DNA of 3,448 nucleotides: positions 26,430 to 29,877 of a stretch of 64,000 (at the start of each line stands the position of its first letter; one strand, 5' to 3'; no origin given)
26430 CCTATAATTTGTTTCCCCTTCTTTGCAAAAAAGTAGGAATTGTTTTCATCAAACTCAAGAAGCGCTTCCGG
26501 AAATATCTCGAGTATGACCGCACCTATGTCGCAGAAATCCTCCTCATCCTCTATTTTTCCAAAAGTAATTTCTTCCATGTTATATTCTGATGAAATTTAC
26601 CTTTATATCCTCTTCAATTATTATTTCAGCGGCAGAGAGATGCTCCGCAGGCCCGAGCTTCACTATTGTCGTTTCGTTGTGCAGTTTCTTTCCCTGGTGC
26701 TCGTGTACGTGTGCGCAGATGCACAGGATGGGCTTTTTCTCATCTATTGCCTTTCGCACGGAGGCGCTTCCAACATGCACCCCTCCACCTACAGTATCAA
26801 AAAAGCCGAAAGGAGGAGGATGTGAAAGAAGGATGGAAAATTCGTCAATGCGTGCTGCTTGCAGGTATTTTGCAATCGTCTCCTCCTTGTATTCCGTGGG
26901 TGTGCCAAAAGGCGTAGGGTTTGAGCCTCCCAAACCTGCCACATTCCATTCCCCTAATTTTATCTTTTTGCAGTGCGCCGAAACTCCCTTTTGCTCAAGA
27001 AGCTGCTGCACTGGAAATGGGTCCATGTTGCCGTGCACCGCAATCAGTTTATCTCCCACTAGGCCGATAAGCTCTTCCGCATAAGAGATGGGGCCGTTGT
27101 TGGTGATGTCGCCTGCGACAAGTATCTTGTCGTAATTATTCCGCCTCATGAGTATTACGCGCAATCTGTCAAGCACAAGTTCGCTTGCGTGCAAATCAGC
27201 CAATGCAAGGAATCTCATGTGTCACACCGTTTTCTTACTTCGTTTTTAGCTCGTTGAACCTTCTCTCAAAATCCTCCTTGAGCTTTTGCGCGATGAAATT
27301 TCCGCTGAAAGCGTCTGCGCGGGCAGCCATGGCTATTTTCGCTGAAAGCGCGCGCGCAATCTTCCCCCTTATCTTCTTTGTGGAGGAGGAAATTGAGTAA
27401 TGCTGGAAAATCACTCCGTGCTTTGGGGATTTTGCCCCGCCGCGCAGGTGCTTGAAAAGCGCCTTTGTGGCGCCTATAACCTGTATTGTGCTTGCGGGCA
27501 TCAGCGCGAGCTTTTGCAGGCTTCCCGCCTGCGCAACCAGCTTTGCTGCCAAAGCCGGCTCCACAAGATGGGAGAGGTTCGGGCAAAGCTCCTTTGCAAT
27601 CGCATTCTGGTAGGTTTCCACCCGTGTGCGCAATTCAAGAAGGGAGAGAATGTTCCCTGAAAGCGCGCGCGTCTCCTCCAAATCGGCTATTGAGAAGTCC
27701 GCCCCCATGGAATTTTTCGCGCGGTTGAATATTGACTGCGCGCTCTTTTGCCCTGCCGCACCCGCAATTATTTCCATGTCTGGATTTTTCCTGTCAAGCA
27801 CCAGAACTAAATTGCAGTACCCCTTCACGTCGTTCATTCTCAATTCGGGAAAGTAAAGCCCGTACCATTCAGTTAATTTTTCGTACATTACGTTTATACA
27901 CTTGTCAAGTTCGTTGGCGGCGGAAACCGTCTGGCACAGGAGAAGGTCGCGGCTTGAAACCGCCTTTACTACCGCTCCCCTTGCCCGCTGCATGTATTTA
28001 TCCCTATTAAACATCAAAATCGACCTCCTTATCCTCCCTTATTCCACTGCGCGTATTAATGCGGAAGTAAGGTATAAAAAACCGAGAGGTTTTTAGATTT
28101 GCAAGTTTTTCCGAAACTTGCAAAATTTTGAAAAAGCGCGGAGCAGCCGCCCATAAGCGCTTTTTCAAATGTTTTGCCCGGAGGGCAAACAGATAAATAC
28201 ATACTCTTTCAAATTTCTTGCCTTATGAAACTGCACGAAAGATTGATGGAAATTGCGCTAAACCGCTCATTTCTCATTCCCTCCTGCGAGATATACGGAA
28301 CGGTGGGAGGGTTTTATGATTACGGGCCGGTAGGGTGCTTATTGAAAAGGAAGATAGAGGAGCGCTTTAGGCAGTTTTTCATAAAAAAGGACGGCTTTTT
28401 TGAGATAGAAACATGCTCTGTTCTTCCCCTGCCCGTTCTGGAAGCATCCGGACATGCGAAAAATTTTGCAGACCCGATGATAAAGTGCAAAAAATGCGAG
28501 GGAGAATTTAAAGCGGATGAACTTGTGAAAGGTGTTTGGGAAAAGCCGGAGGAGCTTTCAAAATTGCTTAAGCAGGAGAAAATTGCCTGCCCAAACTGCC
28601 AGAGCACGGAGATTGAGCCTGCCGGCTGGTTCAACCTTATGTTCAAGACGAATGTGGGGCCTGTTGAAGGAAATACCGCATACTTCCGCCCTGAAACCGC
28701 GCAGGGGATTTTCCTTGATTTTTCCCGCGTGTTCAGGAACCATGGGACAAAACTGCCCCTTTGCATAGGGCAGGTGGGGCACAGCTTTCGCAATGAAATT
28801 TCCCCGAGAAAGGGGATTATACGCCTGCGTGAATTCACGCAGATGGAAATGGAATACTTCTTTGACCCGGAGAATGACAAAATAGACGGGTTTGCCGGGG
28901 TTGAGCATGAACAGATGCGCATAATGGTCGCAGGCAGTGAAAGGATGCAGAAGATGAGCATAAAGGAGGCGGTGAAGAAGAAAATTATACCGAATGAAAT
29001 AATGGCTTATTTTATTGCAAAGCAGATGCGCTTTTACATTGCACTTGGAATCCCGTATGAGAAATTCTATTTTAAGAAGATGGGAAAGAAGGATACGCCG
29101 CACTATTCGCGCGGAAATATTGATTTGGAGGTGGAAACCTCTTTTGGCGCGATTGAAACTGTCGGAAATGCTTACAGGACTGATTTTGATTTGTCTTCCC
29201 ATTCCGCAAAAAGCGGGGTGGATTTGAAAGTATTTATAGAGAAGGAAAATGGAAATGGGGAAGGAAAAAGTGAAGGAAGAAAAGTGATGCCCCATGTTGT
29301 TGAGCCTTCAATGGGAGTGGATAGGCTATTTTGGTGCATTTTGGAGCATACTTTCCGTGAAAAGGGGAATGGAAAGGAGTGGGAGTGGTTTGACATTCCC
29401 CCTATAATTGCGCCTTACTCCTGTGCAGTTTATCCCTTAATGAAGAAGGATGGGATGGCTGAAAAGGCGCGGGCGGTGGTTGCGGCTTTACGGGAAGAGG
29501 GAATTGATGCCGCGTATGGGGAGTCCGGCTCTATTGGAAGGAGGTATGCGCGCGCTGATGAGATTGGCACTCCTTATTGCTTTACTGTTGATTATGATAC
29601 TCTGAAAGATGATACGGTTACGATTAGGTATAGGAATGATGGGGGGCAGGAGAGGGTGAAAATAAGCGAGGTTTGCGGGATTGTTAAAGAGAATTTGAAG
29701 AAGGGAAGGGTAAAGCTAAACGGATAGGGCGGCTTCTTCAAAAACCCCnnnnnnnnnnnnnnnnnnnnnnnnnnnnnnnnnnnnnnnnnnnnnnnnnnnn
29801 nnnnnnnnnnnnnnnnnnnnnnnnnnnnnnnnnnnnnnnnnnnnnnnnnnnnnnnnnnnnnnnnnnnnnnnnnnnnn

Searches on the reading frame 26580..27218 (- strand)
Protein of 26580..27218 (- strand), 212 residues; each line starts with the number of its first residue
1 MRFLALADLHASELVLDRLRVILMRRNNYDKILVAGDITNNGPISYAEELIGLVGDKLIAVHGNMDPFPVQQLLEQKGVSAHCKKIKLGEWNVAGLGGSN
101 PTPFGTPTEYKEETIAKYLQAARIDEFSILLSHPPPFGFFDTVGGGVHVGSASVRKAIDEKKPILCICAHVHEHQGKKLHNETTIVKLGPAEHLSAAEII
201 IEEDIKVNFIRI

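Call 50: search_protein_families(library=pfam, proteins=[window:26580-27218:-])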
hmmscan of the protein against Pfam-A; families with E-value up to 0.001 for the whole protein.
window:26580-27218:- (212 aa): 3 families
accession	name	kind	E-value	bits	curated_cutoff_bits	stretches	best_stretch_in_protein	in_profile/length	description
PF00149.33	Metallophos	-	3.4e-13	50.9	21.5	1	1-173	1-190/191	Calcineurin-like phosphoesterase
PF12850.12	Metallophos_2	-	1.7e-09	38.3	27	1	1-192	1-136/154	Calcineurin-like phosphoesterase superfamily domain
PF14582.11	Metallophos_3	-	3.8e-07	30.1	28.2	1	115-189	164-237/259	Metallophosphoesterase, calcineurin superfamily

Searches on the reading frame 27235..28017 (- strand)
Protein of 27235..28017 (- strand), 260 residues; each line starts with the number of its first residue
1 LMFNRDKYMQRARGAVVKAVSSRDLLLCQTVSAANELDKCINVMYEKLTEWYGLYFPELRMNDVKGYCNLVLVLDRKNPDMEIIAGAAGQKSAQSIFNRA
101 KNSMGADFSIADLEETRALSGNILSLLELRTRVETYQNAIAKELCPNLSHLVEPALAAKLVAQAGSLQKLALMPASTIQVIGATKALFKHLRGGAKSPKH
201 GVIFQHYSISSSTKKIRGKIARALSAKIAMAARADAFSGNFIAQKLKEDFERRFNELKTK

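Call 17: search_protein_families(library=pfam, proteins=[window:27235-28017:-])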
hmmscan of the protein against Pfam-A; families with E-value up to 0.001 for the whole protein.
window:27235-28017:- (260 aa): 1 family
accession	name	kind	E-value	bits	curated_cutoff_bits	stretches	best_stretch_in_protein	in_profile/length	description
PF01798.23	Nop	-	3.5e-55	187.4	25.4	1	35-255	3-227/228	snoRNA binding domain, fibrillarin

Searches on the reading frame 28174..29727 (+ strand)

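Call 17: search_protein_families(library=pfam, proteins=[window:28174-29727:+])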
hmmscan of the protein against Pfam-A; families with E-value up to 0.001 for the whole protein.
window:28174-29727:+ (517 aa): 2 families
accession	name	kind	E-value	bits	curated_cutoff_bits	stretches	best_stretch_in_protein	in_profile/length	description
PF03129.25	HGTP_anticodon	-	3.7e-20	72.3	21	1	417-507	2-94/94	Anticodon binding domain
PF00587.30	tRNA-synt_2b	-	2.4e-11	44.4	29.3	1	167-392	9-178/179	tRNA synthetase class II core domain (G, H, P, S and T)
